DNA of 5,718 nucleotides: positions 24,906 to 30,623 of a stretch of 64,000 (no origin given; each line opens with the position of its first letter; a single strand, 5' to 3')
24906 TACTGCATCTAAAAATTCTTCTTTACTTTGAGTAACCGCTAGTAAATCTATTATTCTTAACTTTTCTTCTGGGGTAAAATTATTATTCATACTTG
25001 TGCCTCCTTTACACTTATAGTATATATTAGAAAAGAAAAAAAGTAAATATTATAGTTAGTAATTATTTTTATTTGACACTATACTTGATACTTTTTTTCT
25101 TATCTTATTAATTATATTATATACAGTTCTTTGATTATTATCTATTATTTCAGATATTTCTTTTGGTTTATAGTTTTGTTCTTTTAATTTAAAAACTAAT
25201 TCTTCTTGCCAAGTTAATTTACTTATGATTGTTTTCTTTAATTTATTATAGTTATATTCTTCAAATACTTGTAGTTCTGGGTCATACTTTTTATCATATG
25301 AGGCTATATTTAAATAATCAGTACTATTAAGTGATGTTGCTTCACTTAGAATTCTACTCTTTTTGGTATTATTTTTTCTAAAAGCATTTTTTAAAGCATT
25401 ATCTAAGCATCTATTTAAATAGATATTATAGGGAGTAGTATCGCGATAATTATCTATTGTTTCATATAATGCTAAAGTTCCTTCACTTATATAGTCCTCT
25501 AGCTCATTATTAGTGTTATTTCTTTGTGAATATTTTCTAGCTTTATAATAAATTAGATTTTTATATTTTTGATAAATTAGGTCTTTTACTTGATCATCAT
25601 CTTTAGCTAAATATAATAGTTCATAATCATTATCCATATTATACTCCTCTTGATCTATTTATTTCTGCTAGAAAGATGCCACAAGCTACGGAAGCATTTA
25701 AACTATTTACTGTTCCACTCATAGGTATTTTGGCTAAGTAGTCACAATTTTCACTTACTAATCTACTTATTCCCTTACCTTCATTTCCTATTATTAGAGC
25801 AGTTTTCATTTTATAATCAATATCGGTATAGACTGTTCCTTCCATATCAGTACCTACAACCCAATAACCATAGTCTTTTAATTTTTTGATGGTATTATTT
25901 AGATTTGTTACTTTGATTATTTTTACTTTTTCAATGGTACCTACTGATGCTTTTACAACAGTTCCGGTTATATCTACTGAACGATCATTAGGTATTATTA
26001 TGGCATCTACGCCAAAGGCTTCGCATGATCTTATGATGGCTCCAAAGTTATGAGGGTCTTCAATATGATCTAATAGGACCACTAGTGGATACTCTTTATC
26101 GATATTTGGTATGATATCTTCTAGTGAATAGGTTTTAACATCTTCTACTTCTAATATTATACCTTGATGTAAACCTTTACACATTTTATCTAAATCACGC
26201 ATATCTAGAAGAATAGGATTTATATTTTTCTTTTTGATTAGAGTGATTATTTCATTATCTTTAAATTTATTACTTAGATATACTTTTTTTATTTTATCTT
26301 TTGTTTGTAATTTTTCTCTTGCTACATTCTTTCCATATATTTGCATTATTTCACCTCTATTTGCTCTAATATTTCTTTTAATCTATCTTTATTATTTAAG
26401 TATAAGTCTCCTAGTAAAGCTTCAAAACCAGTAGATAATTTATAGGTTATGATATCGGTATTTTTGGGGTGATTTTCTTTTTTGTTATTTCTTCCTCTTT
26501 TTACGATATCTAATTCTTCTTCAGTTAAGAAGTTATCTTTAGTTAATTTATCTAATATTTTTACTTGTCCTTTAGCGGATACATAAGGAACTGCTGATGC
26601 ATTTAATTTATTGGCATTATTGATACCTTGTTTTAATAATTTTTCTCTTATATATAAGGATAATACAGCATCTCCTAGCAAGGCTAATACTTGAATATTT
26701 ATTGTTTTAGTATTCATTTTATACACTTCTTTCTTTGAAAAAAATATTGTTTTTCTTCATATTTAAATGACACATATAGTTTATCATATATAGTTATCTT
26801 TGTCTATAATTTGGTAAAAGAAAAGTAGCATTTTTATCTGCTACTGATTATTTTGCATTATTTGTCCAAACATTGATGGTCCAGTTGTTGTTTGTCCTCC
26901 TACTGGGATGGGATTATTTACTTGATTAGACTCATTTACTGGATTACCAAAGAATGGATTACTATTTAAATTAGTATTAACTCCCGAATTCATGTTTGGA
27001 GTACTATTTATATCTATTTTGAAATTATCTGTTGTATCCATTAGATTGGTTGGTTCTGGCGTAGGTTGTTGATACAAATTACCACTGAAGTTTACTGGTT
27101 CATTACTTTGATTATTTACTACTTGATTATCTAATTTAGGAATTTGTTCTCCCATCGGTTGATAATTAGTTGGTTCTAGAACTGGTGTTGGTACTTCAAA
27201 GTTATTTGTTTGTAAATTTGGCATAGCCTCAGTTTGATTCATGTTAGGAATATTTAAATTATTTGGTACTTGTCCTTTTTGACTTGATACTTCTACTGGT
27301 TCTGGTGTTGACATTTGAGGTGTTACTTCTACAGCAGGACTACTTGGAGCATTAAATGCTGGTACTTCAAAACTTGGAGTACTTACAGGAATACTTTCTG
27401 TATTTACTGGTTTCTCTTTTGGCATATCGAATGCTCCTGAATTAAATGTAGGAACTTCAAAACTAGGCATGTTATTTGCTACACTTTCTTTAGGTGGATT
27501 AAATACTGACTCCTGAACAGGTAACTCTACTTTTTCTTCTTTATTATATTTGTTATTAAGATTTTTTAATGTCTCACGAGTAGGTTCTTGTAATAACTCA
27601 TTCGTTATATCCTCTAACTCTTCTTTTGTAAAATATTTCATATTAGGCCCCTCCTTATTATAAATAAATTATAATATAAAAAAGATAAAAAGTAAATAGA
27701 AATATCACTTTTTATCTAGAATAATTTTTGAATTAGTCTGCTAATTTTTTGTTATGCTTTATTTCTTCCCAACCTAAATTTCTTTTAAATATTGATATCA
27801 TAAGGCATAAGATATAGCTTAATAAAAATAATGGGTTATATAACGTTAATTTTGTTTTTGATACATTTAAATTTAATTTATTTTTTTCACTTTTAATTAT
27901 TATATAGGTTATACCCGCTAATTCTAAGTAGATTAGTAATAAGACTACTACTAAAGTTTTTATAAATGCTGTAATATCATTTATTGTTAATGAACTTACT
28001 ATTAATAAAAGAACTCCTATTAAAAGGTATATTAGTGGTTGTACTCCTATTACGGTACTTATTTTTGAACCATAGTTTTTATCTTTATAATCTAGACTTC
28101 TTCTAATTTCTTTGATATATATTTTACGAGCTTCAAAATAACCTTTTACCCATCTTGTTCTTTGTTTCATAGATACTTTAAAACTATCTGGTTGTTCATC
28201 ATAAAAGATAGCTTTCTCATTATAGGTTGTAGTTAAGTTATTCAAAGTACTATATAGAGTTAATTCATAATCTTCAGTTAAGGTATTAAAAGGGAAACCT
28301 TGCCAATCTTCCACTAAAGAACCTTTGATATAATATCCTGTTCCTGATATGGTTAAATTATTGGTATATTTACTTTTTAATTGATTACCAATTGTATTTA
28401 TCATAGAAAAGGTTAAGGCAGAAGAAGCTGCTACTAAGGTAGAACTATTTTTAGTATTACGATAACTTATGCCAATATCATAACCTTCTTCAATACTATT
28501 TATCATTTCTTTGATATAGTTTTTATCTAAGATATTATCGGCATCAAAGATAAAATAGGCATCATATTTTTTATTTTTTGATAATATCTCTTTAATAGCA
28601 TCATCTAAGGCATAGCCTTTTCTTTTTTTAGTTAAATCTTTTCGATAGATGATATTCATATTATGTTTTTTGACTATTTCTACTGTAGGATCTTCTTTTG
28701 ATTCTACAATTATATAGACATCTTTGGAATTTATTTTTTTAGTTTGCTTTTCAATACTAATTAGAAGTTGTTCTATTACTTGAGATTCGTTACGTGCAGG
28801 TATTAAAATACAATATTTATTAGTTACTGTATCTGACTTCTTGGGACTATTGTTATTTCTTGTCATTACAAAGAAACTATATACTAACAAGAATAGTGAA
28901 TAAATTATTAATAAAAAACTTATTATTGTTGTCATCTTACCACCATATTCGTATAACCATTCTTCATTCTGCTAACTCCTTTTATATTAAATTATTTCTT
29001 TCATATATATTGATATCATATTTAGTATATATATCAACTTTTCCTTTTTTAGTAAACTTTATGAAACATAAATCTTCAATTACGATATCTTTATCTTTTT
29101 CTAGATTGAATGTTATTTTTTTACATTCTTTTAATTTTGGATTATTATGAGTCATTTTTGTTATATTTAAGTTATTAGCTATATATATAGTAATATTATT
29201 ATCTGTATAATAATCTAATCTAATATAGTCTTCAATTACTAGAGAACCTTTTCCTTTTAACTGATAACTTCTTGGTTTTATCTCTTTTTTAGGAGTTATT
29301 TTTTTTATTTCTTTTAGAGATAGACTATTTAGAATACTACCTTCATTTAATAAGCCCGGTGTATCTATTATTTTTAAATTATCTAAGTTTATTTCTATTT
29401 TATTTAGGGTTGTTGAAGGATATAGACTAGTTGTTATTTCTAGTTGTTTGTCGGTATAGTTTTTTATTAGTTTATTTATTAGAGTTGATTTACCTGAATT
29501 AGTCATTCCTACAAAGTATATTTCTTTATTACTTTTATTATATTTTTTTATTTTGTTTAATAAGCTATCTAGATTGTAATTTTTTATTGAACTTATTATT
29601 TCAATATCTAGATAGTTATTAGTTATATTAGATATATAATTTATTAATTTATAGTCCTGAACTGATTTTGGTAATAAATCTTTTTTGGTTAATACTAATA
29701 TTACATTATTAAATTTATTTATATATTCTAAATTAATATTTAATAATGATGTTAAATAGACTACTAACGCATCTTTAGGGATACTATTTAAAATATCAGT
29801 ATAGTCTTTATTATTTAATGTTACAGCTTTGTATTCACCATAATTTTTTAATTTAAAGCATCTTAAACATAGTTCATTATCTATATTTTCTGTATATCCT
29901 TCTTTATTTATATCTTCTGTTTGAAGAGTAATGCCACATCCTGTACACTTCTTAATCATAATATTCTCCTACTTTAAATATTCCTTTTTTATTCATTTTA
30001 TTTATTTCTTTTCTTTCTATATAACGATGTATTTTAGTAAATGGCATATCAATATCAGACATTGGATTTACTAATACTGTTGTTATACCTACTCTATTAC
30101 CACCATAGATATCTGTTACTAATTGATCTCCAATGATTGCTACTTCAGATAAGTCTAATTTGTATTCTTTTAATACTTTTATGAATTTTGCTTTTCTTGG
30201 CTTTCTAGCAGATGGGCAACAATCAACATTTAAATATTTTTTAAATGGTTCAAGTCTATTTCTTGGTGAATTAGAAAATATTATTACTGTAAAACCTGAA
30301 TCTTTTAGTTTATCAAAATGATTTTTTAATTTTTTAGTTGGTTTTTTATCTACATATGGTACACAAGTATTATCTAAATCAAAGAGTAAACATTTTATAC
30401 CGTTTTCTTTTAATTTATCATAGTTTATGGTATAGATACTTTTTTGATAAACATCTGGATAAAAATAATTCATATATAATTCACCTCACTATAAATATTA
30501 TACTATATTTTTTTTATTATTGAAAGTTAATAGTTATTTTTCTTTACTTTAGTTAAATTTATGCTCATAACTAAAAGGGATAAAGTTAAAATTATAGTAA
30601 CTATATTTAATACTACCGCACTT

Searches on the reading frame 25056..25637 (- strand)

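Call 74: search_protein_families(library=pfam, proteins=[window:25056-25637:-], max_evalue=0.00001)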
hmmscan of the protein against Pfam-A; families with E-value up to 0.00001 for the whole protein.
window:25056-25637:- (193 aa): 1 family
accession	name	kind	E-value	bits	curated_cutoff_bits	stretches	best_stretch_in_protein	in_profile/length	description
PF04542.20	Sigma70_r2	-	9.3e-10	38.6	24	1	21-90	1-69/71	Sigma-70 region 2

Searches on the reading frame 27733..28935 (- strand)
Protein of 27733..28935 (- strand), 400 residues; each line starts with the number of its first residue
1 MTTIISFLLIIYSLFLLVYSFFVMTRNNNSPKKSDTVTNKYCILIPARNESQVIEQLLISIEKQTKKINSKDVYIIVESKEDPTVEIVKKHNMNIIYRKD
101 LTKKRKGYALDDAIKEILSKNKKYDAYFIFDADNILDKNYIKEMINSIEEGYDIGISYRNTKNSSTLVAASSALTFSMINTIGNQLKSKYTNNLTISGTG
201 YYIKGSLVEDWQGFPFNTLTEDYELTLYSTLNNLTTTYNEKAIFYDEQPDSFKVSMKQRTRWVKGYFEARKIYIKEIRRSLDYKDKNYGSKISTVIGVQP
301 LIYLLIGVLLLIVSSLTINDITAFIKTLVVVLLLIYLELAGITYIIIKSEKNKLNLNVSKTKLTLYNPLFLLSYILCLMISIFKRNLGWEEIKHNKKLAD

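Call 53: search_protein_families(library=pfam, proteins=[window:27733-28935:-], max_evalue=0.001)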
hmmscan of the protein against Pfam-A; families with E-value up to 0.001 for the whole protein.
window:27733-28935:- (400 aa): 5 families
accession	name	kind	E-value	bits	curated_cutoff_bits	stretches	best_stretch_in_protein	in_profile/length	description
PF13641.12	Glyco_tranf_2_3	-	2.1e-17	64.4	27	1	41-265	3-230/230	Glycosyltransferase like family 2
PF13632.12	Glyco_trans_2_3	-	1.1e-16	61.7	27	1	129-334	4-189/198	Glycosyl transferase family group 2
PF00535.33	Glycos_transf_2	-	5e-12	46.5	23.3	1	42-190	1-147/168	Glycosyl transferase family 2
PF13506.12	Glyco_transf_21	-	1.5e-06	28.3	21.7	1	122-263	29-173/174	Glycosyl transferase family 21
PF13704.12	Glyco_tranf_2_4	-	8e-05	23.5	27.5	1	48-137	1-85/98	Glycosyl transferase family 2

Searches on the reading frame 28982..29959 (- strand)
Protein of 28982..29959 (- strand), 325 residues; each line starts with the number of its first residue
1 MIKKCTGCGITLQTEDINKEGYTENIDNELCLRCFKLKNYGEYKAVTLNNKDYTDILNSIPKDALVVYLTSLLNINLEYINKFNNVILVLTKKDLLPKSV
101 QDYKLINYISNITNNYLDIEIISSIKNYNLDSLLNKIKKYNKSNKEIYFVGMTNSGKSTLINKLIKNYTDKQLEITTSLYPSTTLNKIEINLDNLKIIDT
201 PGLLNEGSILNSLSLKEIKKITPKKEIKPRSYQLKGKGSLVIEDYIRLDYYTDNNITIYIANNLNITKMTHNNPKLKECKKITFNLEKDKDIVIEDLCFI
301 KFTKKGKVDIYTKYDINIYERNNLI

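Call 53: search_protein_families(library=pfam, proteins=[window:28982-29959:-], max_evalue=0.001)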
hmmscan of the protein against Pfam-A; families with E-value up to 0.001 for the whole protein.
window:28982-29959:- (325 aa): 6 families
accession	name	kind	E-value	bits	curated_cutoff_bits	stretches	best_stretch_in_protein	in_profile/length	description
PF01926.29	MMR_HSR1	-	1.2e-12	48.4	21.9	1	147-205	2-58/113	50S ribosome-binding GTPase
PF03193.22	RsgA_GTPase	-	4.6e-10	40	30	1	84-203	54-168/174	RsgA GTPase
PF04548.22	AIG1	-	9.2e-06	25.6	27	1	146-220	2-75/212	AIG1 family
PF00350.29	Dynamin_N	-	4.8e-05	23.9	27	0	147-167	1-21/168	Dynamin family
PF02421.24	FeoB_N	-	0.00014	21.8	27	1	146-203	2-57/156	Ferrous iron transport protein B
PF09439.16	SRPRB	-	0.00063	19.6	25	0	143-202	2-55/178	Signal recognition particle receptor beta subunit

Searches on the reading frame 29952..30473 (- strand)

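Call 53: search_protein_families(library=pfam, proteins=[window:29952-30473:-], max_evalue=0.001)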
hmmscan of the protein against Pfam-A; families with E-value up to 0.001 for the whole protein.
window:29952-30473:- (173 aa): 5 families
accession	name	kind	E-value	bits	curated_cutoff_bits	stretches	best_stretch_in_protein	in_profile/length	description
PF13242.12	Hydrolase_like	-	9.1e-11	42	22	1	89-135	2-48/75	HAD-hyrolase-like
PF00702.32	Hydrolase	-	2.7e-10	41.4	26.4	1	44-129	98-191/191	haloacid dehalogenase-like hydrolase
PF09419.16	PGP_phosphatase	-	1.5e-09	38.1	20.4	1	4-135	17-163/168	Mitochondrial PGP phosphatase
PF13419.12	HAD_2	-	1.7e-07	32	23.8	1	44-135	79-178/178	Haloacid dehalogenase-like hydrolase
PF08282.18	Hydrolase_3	-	0.00031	21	20.9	0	30-85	2-56/255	haloacid dehalogenase-like hydrolase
